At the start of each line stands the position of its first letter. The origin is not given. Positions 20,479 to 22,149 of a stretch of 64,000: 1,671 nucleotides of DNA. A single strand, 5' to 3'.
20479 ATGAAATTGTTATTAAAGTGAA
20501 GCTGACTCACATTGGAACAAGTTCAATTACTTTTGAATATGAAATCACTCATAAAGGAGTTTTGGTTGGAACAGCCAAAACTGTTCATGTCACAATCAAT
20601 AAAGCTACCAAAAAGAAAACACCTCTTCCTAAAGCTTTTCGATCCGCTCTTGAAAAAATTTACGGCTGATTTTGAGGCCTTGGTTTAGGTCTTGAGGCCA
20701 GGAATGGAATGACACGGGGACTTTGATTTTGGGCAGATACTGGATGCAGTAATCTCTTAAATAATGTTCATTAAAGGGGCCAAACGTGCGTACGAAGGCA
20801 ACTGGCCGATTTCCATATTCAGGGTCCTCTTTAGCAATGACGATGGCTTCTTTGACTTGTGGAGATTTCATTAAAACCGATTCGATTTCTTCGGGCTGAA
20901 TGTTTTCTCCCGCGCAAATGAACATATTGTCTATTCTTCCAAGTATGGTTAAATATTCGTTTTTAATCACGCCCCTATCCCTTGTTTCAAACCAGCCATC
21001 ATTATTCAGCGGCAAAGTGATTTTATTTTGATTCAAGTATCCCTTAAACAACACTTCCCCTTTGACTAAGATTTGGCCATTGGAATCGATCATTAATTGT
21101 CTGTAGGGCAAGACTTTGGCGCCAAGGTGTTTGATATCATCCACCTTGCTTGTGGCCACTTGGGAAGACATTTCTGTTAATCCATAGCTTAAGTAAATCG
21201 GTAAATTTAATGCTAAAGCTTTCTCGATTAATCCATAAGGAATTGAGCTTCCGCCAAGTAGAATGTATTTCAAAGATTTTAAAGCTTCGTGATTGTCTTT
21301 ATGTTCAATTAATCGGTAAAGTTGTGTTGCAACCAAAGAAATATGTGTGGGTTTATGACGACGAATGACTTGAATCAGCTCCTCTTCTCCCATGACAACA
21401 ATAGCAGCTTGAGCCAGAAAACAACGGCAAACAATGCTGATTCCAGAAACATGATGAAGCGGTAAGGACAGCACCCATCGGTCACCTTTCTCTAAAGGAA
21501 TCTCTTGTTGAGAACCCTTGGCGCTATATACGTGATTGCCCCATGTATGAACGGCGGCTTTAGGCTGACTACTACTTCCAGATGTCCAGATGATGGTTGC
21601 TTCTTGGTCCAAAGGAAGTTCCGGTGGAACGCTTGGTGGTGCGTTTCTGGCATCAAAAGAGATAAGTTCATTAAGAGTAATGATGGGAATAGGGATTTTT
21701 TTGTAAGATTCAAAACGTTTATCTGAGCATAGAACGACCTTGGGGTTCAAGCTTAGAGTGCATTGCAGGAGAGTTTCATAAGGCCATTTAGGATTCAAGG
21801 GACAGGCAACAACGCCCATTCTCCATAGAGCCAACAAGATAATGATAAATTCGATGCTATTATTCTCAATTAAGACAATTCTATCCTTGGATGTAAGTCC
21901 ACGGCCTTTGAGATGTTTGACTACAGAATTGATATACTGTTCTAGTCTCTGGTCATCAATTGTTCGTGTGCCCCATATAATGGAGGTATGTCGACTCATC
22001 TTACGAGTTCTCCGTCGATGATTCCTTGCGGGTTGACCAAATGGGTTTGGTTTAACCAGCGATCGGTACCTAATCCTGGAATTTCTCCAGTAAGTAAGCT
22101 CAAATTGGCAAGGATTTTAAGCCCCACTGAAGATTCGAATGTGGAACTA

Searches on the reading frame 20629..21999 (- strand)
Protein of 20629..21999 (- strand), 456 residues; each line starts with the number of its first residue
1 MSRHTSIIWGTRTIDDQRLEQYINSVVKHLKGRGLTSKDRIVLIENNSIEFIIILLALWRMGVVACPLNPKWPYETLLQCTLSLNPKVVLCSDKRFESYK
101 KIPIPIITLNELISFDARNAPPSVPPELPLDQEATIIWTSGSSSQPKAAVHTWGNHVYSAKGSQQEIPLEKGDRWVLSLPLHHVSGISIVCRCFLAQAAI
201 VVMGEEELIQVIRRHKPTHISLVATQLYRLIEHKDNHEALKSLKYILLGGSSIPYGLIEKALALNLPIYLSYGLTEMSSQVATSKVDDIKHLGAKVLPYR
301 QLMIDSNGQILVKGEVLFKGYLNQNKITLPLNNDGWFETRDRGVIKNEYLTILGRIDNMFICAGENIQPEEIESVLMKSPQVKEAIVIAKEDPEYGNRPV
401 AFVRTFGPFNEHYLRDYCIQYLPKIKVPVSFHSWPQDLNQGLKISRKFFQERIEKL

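Call 20: find_encoding_contigs(protein=window:20629-21999:-, flank=10000, max_places=3)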
Protein window:20629-21999:- (456 aa): no gene with exactly this product is on record in the collection.
